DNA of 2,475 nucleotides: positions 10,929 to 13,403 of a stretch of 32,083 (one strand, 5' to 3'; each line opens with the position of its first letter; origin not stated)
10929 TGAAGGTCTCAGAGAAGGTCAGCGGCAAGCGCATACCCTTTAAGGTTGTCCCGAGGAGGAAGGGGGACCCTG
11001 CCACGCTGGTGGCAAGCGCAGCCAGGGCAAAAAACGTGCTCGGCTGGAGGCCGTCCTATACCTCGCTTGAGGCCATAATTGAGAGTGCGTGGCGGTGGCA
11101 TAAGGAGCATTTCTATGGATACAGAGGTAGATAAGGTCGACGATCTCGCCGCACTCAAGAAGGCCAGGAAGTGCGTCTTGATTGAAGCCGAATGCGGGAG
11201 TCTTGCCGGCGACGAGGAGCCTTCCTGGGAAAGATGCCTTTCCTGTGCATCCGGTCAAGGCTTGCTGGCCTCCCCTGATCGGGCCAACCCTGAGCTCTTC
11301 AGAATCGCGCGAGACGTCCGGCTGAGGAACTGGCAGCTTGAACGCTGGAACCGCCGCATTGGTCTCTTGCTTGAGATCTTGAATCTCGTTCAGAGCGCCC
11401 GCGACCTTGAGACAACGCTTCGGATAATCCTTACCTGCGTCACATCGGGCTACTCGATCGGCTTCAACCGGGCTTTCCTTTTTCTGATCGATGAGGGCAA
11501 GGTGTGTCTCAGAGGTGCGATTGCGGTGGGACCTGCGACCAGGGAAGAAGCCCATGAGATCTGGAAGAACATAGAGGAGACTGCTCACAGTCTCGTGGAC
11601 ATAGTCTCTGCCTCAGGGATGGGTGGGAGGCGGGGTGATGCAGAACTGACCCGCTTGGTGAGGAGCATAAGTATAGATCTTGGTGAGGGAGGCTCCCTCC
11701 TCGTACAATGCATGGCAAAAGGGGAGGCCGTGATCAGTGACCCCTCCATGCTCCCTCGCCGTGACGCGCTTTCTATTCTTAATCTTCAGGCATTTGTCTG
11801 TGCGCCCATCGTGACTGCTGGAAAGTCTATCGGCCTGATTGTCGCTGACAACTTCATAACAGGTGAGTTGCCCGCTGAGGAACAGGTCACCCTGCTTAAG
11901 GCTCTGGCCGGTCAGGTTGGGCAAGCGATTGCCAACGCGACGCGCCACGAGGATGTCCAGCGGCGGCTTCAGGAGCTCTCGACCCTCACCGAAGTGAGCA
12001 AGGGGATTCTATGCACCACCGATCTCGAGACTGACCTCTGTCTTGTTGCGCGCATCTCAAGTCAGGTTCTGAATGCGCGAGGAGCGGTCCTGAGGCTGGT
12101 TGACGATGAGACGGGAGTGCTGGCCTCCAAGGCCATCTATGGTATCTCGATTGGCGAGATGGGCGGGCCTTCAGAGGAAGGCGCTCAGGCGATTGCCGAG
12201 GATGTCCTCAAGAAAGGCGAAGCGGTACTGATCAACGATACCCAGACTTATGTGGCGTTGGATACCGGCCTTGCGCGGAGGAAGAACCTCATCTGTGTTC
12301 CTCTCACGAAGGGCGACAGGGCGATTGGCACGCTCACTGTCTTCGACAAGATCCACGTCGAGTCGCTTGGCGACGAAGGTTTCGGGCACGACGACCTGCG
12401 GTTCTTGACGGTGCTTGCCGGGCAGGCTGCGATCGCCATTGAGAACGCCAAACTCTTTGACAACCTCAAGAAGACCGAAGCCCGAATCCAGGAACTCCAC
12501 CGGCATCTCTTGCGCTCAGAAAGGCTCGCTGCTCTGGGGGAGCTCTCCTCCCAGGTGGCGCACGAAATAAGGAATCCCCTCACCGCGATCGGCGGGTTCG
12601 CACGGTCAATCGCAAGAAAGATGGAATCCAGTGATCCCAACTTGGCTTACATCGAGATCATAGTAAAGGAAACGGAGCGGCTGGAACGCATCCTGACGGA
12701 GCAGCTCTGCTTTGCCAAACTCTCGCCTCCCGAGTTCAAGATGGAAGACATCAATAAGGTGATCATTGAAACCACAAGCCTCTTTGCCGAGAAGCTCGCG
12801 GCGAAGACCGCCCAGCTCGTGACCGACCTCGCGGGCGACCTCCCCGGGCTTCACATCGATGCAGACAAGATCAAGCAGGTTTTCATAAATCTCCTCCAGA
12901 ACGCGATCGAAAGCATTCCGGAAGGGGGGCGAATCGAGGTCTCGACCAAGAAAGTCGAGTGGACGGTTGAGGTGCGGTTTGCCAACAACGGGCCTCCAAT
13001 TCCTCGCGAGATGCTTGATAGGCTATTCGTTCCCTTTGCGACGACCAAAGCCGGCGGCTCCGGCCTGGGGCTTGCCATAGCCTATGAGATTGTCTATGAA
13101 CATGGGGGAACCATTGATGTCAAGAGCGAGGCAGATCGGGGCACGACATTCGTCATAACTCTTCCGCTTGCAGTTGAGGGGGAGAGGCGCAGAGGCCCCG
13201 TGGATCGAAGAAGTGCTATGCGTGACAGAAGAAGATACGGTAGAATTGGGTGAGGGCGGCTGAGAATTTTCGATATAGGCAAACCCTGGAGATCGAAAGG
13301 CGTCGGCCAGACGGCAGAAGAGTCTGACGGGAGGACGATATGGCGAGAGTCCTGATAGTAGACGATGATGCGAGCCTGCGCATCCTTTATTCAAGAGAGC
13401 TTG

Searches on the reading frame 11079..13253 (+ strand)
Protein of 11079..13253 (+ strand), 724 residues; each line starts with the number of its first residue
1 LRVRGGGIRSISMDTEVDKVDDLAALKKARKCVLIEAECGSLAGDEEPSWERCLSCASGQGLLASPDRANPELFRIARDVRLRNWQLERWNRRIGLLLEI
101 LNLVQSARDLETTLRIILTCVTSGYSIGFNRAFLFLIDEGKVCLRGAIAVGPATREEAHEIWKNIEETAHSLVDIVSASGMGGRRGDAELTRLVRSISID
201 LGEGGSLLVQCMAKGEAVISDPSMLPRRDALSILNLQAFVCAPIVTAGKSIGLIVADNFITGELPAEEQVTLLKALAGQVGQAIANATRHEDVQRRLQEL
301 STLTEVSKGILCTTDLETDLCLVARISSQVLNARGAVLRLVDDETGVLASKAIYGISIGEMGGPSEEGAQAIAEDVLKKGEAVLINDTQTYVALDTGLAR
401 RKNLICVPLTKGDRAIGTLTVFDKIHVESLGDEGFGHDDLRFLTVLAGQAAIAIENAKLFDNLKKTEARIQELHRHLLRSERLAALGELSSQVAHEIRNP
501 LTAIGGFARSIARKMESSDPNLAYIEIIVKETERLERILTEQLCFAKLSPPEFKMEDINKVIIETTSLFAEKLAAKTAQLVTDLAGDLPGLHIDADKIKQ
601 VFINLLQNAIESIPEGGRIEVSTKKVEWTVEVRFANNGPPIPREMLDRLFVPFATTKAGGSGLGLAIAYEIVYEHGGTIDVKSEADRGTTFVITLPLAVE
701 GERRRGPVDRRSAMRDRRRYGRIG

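Call 11: search_protein_families(library=ncbifam, max_evalue=0.00001, proteins=[window:11079-13253:+])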
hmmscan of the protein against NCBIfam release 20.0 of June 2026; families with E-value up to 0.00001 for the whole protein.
window:11079-13253:+ (724 aa): 76 families (the best 25 are shown)
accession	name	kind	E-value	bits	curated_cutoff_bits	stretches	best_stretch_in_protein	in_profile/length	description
NF008468.0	PRK11360.1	equivalog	4e-67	227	646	1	471-701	381-612/616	two-component system sensor histidine kinase AtoS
NF007688.0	PRK10364.1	equivalog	5.6e-56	190.2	479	1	460-702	214-456/460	two-component system sensor histidine kinase ZraS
NF053867.1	SprKinKinDBac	equivalog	8.6e-43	146.5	775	1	475-698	275-498/500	sporulation kinase KinD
NF046044.1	PnpS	equivalog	3.8e-42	144.7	400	1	491-696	175-390/390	two-component system histidine kinase PnpS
NF010411.0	PRK13837.1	equivalog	1.4e-40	139.1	647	1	316-698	294-676/828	two-component system VirA-like sensor kinase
NF033092.0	HK_WalK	equivalog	1.1e-35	123.3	725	1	490-697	376-594/594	cell wall metabolism sensor histidine kinase WalK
NF052574.1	HisKinEspCMyxo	equivalog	3.4e-34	118.1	1200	1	470-705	401-645/785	serine histidine kinase EspC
NF038348.1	T2SS_HK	subfamily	7.1e-34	117.1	450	1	524-697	400-573/574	histidine kinase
NF041777.1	sens_FixL_Rhizob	equivalog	8.9e-33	113.6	850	1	463-699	239-483/485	sensor protein FixL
NF006800.0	PRK09303.1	equivalog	4.5e-32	111.4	342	1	480-698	145-378/383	histidine kinase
NF047497.1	HK_LIC_12097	equivalog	3.7e-31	108.2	500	1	469-697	133-366/367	LIC_12097 family sensor histidine kinase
TIGR02966.1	phoR_proteo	equivalog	9e-31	107.1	334.2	1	491-694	119-332/333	phosphate regulon sensor histidine kinase PhoR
NF046020.1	HisKinCckABruc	equivalog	1.8e-30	105.5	1000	1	453-707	449-717/868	cell cycle histidine kinase CckA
NF008293.1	PRK11073.1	equivalog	7.4e-30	104.4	240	1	472-697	116-347/349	nitrogen regulation protein NR(II)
NF033091.0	HK_VanS_ACDEFG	equivalog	8.5e-30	103.8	400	1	456-696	39-293/293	vancomycin resistance histidine kinase VanS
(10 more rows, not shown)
